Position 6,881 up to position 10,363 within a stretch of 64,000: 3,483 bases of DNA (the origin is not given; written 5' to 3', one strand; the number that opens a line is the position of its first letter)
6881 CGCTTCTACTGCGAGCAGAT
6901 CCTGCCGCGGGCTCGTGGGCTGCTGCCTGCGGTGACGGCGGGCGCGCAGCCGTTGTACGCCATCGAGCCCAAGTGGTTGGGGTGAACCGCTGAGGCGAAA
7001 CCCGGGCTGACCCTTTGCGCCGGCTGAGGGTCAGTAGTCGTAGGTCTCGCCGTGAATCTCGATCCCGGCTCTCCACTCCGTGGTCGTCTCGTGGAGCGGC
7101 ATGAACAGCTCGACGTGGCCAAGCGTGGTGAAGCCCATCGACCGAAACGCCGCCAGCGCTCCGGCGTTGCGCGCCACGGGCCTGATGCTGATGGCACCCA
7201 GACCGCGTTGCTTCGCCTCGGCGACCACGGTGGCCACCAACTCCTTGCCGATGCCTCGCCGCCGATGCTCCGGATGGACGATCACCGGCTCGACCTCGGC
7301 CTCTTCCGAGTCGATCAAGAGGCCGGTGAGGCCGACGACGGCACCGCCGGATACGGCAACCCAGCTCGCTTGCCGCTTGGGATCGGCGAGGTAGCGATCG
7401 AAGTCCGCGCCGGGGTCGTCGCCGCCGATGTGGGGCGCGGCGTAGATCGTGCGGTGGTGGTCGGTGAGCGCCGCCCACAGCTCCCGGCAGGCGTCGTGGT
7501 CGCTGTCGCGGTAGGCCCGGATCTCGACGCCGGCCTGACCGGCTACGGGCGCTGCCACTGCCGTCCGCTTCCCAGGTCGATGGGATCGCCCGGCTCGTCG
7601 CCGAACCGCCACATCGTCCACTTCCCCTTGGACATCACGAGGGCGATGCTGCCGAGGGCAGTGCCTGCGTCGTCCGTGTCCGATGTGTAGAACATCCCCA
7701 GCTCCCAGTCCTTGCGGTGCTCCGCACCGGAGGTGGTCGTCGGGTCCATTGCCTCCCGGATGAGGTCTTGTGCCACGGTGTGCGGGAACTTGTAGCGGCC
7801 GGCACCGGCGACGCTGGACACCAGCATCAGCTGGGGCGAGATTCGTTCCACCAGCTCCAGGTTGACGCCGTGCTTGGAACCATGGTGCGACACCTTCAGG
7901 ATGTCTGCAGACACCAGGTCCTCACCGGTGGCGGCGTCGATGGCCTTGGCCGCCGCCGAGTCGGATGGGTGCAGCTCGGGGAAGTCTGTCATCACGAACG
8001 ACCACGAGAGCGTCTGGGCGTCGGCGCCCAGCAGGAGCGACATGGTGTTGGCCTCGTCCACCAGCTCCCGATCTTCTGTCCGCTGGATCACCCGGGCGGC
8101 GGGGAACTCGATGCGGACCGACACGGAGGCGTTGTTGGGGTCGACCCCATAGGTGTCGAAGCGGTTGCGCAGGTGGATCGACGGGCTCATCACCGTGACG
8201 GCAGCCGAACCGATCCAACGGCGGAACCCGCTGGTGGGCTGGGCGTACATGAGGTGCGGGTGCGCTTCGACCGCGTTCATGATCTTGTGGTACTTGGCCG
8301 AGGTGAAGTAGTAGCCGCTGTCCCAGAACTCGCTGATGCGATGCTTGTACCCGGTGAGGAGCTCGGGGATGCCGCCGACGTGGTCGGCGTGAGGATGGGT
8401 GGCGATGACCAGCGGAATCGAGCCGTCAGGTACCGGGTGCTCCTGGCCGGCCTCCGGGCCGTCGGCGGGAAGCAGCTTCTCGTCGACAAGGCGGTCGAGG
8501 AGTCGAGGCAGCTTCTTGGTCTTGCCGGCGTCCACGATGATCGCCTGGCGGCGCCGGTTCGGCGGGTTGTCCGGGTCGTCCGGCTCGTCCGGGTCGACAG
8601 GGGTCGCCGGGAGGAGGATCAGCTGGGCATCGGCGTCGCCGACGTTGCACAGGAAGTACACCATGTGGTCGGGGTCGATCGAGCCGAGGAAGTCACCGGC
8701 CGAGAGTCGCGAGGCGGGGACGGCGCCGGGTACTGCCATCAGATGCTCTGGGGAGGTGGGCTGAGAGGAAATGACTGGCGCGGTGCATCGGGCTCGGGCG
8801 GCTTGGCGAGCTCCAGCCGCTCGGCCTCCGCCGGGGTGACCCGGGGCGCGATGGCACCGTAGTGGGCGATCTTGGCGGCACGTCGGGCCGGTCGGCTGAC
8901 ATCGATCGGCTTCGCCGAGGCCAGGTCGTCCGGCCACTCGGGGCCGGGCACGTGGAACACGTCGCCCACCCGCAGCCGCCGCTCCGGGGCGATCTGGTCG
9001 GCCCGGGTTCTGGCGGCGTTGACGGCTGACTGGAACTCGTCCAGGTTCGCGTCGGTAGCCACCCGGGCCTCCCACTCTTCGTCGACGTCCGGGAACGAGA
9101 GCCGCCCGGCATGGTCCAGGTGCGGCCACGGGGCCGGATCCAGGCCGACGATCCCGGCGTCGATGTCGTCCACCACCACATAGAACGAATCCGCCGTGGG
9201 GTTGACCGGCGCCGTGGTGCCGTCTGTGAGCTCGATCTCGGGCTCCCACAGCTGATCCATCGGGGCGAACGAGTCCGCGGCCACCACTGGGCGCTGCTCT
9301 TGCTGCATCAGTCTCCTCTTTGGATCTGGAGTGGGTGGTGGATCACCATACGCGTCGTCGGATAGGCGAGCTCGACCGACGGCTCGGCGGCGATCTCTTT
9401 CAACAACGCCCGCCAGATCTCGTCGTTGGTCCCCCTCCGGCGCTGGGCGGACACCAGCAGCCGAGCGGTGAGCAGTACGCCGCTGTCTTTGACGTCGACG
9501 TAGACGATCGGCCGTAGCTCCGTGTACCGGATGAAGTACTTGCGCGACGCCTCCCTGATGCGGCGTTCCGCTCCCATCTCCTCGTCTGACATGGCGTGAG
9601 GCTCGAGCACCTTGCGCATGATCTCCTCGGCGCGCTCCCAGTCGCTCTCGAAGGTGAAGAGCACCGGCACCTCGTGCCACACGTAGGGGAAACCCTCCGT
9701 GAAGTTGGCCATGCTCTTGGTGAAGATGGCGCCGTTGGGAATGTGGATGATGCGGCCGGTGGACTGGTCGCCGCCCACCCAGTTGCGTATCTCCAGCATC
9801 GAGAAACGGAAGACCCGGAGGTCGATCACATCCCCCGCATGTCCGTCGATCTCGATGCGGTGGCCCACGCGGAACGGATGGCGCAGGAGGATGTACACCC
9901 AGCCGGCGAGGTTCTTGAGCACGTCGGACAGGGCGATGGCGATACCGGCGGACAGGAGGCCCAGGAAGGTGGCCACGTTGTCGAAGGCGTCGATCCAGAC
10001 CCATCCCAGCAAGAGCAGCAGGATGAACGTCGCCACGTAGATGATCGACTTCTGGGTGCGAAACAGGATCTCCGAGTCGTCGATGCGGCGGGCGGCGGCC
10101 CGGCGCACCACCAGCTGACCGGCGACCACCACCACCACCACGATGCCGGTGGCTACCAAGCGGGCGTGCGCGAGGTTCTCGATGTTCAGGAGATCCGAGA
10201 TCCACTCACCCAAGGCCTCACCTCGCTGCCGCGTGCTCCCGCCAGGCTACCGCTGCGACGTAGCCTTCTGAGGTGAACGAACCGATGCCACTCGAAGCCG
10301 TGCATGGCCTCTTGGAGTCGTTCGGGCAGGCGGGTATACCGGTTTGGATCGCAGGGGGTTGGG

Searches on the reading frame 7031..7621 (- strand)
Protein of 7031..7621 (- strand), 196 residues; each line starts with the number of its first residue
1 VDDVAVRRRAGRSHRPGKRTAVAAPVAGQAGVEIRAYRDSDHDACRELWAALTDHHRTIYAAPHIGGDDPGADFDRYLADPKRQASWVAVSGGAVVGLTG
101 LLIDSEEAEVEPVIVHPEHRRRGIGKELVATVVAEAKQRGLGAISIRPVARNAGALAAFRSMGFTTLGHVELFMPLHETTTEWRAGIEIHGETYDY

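Call 89: search_protein_families(library=pfam, proteins=[window:7031-7621:-], max_evalue=0.001)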
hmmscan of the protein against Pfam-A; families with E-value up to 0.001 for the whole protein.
window:7031-7621:- (196 aa): 8 families
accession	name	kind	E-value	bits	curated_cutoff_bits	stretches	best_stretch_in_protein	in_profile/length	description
PF00583.31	Acetyltransf_1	-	1.3e-17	64.6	20.7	1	68-164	18-116/116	Acetyltransferase (GNAT) family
PF13508.13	Acetyltransf_7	-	6.9e-13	49.2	27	1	85-165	4-83/84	Acetyltransferase (GNAT) domain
PF13673.13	Acetyltransf_10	-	3.9e-10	40.2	23.6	1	82-169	29-112/128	Acetyltransferase (GNAT) domain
PF13302.13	Acetyltransf_3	-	6.5e-07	30.6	25.4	1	33-165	3-138/138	Acetyltransferase (GNAT) domain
PF08445.16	FR47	-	3.2e-06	27.5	22.1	1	97-167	11-80/86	FR47-like protein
PF13527.13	Acetyltransf_9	-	9e-06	26.2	25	1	85-148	42-113/127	Acetyltransferase (GNAT) domain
PF14542.12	Acetyltransf_CG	-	7.1e-05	23.3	30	1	108-144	25-61/80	GCN5-related N-acetyl-transferase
PF13480.13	Acetyltransf_6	-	0.00051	20.7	22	1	33-142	19-130/143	Acetyltransferase (GNAT) domain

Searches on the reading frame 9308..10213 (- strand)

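Call 89: search_protein_families(library=pfam, proteins=[window:9308-10213:-], max_evalue=0.001)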
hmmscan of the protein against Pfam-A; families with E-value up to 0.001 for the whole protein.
window:9308-10213:- (301 aa): 1 family
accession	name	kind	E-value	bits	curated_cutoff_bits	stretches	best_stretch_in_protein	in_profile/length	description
PF00924.24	MS_channel_2nd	-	5.8e-13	49.2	20.2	1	97-172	1-67/68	Mechanosensitive ion channel, beta-domain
